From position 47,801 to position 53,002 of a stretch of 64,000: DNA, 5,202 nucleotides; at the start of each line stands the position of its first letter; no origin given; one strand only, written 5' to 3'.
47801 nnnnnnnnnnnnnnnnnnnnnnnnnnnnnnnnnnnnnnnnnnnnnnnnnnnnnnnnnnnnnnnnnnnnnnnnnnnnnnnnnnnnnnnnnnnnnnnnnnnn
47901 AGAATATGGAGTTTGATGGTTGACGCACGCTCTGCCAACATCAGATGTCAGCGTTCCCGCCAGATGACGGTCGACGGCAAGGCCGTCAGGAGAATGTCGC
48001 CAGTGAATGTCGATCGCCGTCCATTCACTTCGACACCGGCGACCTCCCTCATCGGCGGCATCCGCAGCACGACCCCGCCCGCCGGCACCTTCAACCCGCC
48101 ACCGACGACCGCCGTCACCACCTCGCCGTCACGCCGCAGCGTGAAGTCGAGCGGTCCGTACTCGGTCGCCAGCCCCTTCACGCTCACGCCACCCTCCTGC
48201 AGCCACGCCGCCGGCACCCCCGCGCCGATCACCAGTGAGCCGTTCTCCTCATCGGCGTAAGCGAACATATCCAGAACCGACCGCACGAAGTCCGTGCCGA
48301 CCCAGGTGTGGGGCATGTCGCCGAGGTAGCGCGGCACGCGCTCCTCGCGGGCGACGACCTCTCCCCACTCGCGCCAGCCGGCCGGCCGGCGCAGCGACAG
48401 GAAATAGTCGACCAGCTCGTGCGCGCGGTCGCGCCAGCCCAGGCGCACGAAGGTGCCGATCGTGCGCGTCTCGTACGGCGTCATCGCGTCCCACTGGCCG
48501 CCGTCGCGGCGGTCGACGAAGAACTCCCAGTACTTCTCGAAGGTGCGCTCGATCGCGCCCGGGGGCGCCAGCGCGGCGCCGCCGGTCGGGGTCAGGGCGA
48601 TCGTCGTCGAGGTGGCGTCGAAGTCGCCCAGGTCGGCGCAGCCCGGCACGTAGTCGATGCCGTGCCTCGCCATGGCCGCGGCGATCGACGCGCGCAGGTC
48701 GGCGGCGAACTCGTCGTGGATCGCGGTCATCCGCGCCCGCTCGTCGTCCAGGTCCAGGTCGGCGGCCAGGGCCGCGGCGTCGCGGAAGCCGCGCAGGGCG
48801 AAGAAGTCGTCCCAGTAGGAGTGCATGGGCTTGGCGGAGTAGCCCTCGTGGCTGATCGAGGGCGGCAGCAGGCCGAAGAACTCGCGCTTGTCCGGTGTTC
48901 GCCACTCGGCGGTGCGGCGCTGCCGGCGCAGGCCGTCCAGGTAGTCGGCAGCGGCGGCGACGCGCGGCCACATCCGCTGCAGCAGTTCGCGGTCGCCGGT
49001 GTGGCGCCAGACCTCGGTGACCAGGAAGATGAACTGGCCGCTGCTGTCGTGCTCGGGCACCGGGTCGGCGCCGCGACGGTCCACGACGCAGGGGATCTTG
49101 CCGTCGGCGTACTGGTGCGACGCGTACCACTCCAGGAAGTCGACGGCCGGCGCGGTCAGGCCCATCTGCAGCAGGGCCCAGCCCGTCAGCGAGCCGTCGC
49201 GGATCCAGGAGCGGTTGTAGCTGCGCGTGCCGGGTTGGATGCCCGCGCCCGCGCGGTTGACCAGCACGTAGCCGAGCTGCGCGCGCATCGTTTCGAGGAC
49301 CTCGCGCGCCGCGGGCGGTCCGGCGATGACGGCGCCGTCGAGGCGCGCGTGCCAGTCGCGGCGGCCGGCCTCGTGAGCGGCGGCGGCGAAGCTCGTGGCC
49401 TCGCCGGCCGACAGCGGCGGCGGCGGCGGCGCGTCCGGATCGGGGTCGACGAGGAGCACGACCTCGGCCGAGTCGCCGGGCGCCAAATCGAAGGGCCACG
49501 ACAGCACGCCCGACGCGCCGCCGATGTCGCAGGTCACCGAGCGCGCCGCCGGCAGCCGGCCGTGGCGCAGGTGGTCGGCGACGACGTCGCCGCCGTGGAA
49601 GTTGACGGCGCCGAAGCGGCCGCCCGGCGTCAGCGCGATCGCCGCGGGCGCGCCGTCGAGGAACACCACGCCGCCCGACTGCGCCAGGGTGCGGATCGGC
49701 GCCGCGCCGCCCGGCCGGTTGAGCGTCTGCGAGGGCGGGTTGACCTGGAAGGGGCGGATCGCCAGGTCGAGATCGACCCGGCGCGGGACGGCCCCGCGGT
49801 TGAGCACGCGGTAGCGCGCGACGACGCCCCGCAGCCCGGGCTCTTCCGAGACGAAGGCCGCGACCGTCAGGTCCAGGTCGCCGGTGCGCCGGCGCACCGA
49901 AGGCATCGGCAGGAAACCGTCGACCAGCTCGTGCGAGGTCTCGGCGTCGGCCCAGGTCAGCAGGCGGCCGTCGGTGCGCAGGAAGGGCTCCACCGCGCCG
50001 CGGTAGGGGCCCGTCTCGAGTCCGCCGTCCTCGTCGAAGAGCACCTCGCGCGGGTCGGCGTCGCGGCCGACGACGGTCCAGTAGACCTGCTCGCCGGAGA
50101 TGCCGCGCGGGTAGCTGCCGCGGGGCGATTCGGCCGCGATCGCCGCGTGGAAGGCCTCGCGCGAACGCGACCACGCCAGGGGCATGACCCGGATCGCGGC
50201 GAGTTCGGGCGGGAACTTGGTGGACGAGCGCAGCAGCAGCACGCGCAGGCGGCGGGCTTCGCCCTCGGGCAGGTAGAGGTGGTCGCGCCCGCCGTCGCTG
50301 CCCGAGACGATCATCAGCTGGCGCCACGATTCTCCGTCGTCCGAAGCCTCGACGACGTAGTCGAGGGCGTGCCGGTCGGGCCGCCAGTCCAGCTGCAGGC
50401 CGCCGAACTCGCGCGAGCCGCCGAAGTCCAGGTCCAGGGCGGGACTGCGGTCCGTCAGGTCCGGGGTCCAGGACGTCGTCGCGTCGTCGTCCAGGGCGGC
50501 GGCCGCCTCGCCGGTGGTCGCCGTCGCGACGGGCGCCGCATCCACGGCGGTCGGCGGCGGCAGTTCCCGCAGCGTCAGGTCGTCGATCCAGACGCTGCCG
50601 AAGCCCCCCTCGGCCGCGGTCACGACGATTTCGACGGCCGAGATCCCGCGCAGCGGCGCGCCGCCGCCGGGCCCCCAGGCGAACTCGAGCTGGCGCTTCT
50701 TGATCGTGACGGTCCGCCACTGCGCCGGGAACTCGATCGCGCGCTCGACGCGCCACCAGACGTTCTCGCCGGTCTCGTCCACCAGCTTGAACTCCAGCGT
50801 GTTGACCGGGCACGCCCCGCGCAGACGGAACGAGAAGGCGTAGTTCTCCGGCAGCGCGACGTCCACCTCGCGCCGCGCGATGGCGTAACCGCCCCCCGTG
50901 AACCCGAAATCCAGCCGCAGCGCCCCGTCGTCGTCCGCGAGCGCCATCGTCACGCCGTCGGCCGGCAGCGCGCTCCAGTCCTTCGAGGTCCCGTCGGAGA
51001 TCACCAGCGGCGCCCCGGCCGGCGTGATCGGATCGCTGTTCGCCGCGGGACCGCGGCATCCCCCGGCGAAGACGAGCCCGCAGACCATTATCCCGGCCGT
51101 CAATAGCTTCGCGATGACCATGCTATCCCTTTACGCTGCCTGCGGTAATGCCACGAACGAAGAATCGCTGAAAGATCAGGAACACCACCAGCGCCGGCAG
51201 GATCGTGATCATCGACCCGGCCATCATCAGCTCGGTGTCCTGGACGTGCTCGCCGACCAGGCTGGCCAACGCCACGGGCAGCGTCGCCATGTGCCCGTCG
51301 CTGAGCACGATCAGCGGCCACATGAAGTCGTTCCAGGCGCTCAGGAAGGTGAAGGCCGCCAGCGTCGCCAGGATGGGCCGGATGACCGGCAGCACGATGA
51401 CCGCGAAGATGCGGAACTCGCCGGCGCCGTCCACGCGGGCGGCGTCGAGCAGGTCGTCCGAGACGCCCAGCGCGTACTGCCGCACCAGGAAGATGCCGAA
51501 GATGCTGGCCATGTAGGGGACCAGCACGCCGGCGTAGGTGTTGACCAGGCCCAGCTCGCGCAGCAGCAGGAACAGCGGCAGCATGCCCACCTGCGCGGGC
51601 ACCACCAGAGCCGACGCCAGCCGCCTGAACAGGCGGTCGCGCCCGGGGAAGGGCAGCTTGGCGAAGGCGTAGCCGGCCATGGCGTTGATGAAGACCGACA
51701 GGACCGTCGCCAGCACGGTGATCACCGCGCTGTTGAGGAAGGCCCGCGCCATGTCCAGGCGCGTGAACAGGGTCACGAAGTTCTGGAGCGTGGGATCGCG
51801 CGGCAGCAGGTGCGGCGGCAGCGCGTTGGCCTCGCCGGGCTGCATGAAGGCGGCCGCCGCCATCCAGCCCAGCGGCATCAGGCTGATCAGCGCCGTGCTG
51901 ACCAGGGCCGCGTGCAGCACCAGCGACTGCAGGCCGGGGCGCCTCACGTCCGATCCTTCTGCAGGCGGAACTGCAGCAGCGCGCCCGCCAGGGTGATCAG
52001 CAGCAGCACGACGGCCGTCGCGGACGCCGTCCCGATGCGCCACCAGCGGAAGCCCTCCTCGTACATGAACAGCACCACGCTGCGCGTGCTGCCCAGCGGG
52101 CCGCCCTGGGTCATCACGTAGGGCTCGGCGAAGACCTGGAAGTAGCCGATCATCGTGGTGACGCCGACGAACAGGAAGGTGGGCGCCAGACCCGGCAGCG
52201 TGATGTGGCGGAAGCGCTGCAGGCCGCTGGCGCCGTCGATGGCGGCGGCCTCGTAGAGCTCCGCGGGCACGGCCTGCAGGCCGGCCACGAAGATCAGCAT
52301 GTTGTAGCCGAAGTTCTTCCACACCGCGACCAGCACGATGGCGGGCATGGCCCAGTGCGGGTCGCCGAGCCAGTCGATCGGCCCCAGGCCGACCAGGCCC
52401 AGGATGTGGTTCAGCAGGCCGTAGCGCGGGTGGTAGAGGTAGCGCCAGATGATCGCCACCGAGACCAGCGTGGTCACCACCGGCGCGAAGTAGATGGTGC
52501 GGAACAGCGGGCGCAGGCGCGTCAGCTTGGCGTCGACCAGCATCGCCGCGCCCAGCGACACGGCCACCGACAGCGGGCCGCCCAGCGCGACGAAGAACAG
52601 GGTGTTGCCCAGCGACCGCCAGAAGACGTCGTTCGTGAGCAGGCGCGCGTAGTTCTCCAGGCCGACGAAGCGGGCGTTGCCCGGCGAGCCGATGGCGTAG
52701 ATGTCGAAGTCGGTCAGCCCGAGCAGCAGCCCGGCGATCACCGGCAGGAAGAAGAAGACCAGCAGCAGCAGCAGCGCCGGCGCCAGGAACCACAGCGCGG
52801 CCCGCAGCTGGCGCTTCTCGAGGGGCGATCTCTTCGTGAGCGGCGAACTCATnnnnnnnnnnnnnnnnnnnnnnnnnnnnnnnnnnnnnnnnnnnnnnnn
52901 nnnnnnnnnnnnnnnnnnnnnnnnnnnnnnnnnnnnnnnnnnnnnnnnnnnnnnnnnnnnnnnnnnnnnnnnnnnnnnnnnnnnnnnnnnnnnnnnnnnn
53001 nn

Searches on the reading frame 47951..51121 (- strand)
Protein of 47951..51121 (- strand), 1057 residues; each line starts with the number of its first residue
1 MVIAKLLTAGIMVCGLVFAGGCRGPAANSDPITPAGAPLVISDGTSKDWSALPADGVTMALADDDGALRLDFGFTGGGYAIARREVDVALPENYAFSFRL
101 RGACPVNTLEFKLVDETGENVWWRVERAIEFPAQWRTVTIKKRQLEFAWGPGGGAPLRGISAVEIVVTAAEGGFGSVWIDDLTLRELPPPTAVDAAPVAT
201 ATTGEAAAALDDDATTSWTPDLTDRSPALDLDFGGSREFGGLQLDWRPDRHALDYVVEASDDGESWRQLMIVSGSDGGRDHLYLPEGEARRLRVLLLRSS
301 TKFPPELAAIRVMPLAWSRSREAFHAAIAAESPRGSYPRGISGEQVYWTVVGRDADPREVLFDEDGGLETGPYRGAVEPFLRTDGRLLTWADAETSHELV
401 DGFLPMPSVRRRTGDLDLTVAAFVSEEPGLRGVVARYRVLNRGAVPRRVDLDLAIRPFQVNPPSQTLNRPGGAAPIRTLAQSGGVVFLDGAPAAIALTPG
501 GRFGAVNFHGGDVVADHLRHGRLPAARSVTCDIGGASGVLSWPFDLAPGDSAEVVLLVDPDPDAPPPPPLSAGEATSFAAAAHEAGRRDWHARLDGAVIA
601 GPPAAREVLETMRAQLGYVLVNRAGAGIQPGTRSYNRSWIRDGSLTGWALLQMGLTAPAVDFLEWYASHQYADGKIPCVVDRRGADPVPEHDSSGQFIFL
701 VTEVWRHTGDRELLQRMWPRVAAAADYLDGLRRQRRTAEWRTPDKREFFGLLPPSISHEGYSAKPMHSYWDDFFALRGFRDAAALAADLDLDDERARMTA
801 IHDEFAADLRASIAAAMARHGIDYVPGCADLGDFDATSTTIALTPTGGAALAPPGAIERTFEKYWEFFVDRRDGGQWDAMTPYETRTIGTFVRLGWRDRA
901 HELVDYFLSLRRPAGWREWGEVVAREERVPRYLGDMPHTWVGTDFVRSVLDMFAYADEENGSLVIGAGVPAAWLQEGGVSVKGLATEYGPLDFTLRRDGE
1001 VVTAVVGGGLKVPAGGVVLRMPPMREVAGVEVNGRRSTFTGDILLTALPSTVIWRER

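Call 29: search_protein_families(library=pfam, proteins=[window:47951-51121:-], max_evalue=0.0001)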
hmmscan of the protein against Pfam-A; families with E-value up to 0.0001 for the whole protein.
window:47951-51121:- (1057 aa): 2 families
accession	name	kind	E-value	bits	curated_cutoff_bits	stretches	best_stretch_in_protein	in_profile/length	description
PF00754.31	F5_F8_type_C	-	1.2e-11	45.3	28.2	1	202-299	10-115/127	F5/8 type C domain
PF22633.2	F5_F8_type_C_2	-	3.1e-07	31.3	27.8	1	209-294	2-91/91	NedA-like, galactose-binding domain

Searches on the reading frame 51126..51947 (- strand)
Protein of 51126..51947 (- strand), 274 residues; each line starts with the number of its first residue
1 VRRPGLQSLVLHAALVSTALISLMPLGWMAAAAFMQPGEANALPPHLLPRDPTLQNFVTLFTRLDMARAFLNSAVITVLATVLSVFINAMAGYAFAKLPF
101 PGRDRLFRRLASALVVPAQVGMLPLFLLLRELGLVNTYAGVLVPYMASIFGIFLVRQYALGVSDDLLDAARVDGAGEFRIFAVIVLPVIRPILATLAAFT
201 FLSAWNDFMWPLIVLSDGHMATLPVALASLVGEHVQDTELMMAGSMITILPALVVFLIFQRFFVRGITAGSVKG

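Call 75: search_protein_families(library=pfam, proteins=[window:51126-51947:-], max_evalue=0.001)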
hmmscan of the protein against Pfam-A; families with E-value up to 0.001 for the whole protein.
window:51126-51947:- (274 aa): 1 family
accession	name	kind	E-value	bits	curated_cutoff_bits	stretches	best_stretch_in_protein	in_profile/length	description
PF00528.27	BPD_transp_1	-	4.1e-15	56.4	26.4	1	91-267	4-182/184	Binding-protein-dependent transport system inner membrane component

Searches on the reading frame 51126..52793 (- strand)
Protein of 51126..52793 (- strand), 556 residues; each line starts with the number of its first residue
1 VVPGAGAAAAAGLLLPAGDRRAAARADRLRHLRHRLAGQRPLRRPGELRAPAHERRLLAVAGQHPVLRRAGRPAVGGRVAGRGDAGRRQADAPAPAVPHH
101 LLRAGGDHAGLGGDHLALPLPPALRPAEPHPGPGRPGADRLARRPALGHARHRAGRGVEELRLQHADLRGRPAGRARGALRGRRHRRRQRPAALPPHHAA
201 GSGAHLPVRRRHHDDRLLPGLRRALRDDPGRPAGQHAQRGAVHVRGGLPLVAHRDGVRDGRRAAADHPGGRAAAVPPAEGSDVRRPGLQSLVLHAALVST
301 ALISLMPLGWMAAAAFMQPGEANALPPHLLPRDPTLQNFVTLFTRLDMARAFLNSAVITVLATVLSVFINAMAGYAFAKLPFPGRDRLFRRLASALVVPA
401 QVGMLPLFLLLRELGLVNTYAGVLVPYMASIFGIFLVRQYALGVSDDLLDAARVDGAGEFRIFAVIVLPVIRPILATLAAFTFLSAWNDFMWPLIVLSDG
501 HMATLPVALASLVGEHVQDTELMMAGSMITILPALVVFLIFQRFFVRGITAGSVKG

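Call 29: search_protein_families(library=pfam, proteins=[window:51126-52793:-], max_evalue=0.0001)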
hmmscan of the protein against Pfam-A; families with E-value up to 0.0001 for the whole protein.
window:51126-52793:- (556 aa): 1 family
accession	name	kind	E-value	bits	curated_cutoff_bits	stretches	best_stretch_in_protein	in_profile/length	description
PF00528.27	BPD_transp_1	-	1.8e-14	54.3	26.4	1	373-549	4-182/184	Binding-protein-dependent transport system inner membrane component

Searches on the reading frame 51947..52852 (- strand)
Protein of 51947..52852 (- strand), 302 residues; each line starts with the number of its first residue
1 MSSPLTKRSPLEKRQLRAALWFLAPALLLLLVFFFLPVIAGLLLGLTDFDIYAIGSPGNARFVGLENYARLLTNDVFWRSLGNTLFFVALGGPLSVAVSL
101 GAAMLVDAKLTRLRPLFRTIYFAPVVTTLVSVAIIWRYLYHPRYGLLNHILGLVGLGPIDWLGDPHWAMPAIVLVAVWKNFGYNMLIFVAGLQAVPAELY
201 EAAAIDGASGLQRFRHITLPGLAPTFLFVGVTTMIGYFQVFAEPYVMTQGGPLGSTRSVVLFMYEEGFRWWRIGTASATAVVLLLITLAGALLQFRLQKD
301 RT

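Call 75: search_protein_families(library=pfam, proteins=[window:51947-52852:-], max_evalue=0.001)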
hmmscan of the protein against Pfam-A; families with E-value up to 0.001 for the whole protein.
window:51947-52852:- (302 aa): 1 family
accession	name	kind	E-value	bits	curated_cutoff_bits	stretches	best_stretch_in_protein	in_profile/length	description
PF00528.27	BPD_transp_1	-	6.4e-20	72.1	26.4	1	112-299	15-180/184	Binding-protein-dependent transport system inner membrane component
